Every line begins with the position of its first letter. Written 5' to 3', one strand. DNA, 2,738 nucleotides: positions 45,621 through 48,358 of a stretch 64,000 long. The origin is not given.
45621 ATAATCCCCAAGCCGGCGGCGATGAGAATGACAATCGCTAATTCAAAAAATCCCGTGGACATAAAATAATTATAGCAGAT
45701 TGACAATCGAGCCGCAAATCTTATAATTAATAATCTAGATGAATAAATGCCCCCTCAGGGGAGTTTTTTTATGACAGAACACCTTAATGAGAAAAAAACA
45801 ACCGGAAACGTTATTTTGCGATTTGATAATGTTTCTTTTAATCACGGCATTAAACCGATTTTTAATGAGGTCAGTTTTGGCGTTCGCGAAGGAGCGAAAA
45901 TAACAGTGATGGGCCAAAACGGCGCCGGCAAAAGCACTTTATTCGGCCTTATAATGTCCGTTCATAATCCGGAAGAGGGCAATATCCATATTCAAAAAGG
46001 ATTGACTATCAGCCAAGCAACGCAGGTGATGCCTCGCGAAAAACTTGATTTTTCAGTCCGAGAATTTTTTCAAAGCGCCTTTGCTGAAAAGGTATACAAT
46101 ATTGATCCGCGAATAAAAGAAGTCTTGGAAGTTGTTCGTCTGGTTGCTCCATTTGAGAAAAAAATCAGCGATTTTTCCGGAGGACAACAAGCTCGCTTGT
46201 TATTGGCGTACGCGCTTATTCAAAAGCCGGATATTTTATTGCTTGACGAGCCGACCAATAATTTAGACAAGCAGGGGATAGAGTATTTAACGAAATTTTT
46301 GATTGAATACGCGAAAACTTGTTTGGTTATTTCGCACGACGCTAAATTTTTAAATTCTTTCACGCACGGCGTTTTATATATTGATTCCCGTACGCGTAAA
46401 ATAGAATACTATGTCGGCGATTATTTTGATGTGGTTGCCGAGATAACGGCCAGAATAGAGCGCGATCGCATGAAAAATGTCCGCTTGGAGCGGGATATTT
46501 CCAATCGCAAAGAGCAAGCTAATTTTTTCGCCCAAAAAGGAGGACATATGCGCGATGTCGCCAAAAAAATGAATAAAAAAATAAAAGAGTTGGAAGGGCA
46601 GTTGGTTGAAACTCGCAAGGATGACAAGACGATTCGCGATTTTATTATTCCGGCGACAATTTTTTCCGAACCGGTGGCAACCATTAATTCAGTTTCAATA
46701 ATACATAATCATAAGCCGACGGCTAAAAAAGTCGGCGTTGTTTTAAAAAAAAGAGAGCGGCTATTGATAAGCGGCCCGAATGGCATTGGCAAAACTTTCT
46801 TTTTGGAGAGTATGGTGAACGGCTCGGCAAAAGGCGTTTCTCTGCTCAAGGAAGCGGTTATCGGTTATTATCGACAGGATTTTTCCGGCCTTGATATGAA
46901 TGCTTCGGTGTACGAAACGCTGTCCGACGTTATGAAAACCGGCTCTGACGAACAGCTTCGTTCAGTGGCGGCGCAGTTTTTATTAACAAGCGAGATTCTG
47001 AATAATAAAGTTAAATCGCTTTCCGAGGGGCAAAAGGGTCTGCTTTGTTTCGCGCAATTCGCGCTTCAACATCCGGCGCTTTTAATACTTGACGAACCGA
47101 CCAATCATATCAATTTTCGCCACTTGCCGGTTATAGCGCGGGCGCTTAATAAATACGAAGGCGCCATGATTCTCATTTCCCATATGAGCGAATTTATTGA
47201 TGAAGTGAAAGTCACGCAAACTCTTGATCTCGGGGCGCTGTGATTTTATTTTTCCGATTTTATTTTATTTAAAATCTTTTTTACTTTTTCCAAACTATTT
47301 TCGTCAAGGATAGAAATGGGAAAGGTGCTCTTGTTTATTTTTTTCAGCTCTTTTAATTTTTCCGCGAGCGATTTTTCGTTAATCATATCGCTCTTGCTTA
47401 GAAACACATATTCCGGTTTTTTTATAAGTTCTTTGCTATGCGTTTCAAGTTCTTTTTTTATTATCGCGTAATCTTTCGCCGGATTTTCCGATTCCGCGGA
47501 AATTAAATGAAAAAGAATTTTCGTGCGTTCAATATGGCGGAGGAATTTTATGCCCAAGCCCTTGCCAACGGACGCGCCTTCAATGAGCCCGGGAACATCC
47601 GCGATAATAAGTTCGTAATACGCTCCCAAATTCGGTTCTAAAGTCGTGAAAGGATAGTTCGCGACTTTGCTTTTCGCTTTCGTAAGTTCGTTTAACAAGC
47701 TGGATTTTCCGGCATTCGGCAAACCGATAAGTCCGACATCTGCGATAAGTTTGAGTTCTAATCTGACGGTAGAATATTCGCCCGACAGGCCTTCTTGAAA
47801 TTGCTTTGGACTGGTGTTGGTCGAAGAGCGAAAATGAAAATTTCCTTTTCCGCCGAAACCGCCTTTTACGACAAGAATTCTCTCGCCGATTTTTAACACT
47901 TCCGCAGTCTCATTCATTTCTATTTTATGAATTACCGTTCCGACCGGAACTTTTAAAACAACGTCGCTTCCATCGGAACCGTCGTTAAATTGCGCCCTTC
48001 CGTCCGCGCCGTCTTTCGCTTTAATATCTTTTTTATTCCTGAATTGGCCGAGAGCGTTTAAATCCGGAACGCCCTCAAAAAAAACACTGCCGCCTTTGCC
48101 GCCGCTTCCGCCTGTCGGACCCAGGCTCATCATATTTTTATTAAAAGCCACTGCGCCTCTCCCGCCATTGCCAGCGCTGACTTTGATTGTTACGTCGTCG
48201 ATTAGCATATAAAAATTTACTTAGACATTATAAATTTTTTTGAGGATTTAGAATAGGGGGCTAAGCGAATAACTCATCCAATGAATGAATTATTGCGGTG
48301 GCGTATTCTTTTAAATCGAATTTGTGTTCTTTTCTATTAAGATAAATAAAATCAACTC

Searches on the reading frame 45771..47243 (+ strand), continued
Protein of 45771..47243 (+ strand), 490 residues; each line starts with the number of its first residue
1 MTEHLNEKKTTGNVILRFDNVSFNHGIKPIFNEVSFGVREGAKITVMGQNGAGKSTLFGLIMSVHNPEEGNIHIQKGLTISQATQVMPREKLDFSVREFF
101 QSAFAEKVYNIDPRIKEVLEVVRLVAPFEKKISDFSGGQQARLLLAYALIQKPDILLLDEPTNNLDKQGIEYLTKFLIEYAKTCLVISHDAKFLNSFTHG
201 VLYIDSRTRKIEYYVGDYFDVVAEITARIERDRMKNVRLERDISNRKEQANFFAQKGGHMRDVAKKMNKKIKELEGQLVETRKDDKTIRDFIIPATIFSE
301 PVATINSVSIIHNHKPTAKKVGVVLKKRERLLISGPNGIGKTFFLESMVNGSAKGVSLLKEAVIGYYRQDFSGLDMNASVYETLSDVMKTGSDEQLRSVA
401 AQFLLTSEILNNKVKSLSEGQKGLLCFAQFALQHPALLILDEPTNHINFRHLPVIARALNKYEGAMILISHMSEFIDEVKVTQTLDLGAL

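Call 39: find_encoding_contigs(protein=P0121, flank=1500, max_places=3)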
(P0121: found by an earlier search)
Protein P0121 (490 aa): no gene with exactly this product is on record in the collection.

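Call 49: find_encoding_contigs(protein=P0127, flank=3000, max_places=2)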
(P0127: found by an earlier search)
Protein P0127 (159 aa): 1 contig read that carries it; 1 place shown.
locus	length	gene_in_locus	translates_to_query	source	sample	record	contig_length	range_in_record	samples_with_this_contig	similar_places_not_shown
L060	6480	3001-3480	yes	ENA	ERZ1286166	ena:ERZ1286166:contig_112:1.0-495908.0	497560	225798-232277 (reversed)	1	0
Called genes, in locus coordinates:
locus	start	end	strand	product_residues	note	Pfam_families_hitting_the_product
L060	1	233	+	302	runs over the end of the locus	PF18075:FtsX_ECD, PF02687:FtsX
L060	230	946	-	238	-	PF02254:TrkA_N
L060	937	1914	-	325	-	PF00999:Na_H_Exchanger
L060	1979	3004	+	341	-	PF02463:SMC_N (faint), PF00005:ABC_tran, PF13304:AAA_21 (faint)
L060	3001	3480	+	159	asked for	PF00005:ABC_tran, PF13304:AAA_21 (faint)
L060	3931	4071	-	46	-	-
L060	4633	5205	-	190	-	PF01018:GTP1_OBG, PF01926:MMR_HSR1, PF02421:FeoB_N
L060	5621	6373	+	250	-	PF02384:N6_Mtase (faint), PF07669:Eco57I (weak)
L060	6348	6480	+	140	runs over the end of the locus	-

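Call 60: find_encoding_contigs(protein=P0022, flank=2500, max_places=2)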
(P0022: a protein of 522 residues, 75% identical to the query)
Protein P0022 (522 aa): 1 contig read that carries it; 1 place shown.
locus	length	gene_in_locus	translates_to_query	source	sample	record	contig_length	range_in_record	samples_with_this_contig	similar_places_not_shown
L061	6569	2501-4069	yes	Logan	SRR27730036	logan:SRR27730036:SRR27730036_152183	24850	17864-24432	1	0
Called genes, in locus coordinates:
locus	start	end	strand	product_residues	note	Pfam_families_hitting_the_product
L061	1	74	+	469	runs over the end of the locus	PF00270:DEAD, PF04851:ResIII (weak), PF00271:Helicase_C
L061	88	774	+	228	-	PF01479:S4, PF00849:PseudoU_synth_2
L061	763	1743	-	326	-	PF01018:GTP1_OBG, PF03193:RsgA_GTPase (faint), PF01926:MMR_HSR1, PF02421:FeoB_N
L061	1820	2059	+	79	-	-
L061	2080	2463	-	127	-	PF00903:Glyoxalase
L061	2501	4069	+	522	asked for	PF00005:ABC_tran, PF13555:AAA_29 (faint), PF02463:SMC_N (faint), PF13476:AAA_23 (faint), PF13304:AAA_21 (weak), PF00005:ABC_tran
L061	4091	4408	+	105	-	PF01641:SelR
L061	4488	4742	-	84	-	PF00462:Glutaredoxin, PF05768:Glrx-like (weak), PF13417:GST_N_3, PF13409:GST_N_2 (weak)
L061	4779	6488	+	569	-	PF00999:Na_H_Exchanger, PF02254:TrkA_N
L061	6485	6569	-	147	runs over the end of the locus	PF04191:PEMT, PF04140:ICMT (weak)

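Call 66: find_homologous_proteins(query=P0023, max_evalue=1e-100)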
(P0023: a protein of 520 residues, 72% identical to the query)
Query P0023 (520 aa): 7996 proteins with E <= 1e-100 among 8000 candidates; the best 120 are listed.
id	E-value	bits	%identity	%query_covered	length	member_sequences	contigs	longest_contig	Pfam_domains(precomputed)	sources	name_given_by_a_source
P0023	0.0e+0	1143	100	100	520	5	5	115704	PF00005.34,PF13555.13,PF03193.23,PF02463.26,PF13304.13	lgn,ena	-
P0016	1.1e-236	804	73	95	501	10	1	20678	PF00005.34,PF13476.13,PF13555.13,PF13401.13,PF02463.26,PF13304.13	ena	-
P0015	9.9e-235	798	72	95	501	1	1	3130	PF00005.34,PF13555.13,PF02463.26,PF13304.13,PF20720.4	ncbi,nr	ncbi:ABC-F family ATP-binding cassette domain-containing protein [Candidatus Jorgensenbacteria bacte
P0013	8.0e-234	795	72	95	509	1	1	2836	PF00005.34,PF05729.19,PF13555.13,PF02463.26,PF13304.13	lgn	-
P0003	7.5e-233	792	72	94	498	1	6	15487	PF00005.34,PF05729.19,PF13555.13,PF02463.26,PF13304.13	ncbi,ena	-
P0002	6.1e-232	789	73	93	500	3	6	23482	PF00005.34,PF13555.13,PF02463.26,PF13304.13,PF20720.4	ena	-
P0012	9.4e-232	788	72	93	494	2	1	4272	PF00005.34,PF05729.19,PF13555.13,PF13401.13,PF02463.26,PF13304.13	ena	-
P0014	1.5e-231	787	71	95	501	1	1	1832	PF00005.34,PF13555.13,PF02463.26,PF13304.13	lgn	-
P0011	8.8e-231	785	71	95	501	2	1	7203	PF00005.34,PF13476.13,PF13555.13,PF13401.13,PF02463.26,PF13304.13,PF20720.4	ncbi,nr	ncbi:MAG: ABC-F family ATP-binding cassette domain-containing protein [Parcubacteria group bacterium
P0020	3.9e-230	783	72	93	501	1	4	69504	PF00005.34,PF13555.13,PF13401.13,PF02463.26,PF13304.13,PF20720.4,PF13191.13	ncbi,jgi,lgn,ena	-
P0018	1.8e-229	781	71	97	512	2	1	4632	PF00005.34,PF13555.13,PF02463.26,PF13304.13,PF20720.4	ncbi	-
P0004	2.4e-229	780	70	96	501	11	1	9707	PF00005.34,PF13555.13,PF13401.13,PF02463.26,PF13304.13,PF13191.13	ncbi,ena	ncbi:MAG: ABC-F family ATP-binding cassette domain-containing protein [Patescibacteria group bacteri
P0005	6.1e-229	779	73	94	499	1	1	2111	PF00005.34,PF13555.13,PF13401.13,PF02463.26,PF13304.13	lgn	-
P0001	7.6e-229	779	71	94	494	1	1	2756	PF00005.34,PF13555.13,PF02463.26,PF13304.13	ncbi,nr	ncbi:MAG: putative ABC transporter ATP-binding protein YbiT [Actinobacteria bacterium]|nr:putative A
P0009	8.8e-229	778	72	93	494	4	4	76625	PF00005.34,PF05729.19,PF13555.13,PF02463.26,PF13304.13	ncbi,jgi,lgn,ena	-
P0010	2.2e-228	777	70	95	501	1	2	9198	PF00005.34,PF13476.13,PF13555.13,PF13401.13,PF02463.26,PF13304.13,PF13191.13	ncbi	-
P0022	1.5e-227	774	70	97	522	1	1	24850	PF00005.34,PF13476.13,PF13555.13,PF02463.26,PF13304.13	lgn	-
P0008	5.7e-227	772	70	97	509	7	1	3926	PF00005.34,PF05729.19,PF13555.13,PF02463.26,PF13304.13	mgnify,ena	mgnify:CR=1 FL=1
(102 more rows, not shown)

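Call 68: find_related_loci(query=A3, collection=viral_contigs, flank=1500)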
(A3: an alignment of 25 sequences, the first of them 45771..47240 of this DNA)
Query A3 (490 aa) in viral_contigs; peptide patterns used: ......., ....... (x = any residue, [..] = any of these).
58 stretches matched a pattern; 25 encode a relative of the query (tblastn E <= 1e-3); 25 distinct loci.
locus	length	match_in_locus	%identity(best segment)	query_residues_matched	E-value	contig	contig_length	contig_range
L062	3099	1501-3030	28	7-487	3e-52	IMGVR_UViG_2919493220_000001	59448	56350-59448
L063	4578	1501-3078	27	13-476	9e-51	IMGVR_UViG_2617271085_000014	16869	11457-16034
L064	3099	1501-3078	27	13-476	1e-50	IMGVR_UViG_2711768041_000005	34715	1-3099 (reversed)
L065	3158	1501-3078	27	13-476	1e-50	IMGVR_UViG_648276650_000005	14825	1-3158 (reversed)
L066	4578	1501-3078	27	13-476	2e-49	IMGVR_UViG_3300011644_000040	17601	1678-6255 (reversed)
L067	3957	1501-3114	27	10-476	1e-44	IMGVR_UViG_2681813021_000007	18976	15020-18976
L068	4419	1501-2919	27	30-487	2e-43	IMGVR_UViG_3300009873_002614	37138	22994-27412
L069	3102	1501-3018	26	15-476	4e-43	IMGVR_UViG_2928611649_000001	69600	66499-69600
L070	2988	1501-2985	28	10-488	3e-43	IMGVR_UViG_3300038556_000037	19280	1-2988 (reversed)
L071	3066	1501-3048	27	20-488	2e-43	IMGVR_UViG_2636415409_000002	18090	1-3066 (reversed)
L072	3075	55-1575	27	26-488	4e-39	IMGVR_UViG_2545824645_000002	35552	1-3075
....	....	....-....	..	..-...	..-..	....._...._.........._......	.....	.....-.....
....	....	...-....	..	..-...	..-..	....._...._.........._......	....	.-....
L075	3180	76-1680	24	7-479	6e-33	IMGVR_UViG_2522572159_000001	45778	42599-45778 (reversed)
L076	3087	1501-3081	24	12-487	3e-32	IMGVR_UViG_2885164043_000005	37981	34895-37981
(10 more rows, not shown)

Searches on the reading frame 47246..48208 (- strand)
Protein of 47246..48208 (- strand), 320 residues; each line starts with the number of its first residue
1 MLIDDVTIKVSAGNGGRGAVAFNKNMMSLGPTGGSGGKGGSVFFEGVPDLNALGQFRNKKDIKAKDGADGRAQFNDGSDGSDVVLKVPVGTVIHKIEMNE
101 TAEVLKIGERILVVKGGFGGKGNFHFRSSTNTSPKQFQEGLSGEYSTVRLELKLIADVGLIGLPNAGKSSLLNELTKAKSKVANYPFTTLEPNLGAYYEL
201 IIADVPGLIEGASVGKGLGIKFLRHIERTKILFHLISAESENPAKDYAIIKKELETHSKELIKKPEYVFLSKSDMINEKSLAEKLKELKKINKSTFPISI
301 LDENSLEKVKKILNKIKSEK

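Call 8: search_protein_families(library=pfam, proteins=[window:47246-48208:-])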
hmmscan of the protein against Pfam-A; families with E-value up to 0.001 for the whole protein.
window:47246-48208:- (320 aa): 4 families
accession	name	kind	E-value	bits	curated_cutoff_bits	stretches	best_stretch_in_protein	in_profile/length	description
PF01018.28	GTP1_OBG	-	6.4e-43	146.5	27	1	3-154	1-155/155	GTP1/OBG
PF01926.29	MMR_HSR1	-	1.5e-24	86.7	21.9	1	157-270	1-111/113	50S ribosome-binding GTPase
PF02421.24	FeoB_N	-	4.9e-11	42.8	27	1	158-209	3-58/156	Ferrous iron transport protein B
PF03193.22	RsgA_GTPase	-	4.2e-05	23.9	30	0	243-315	35-106/174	RsgA GTPase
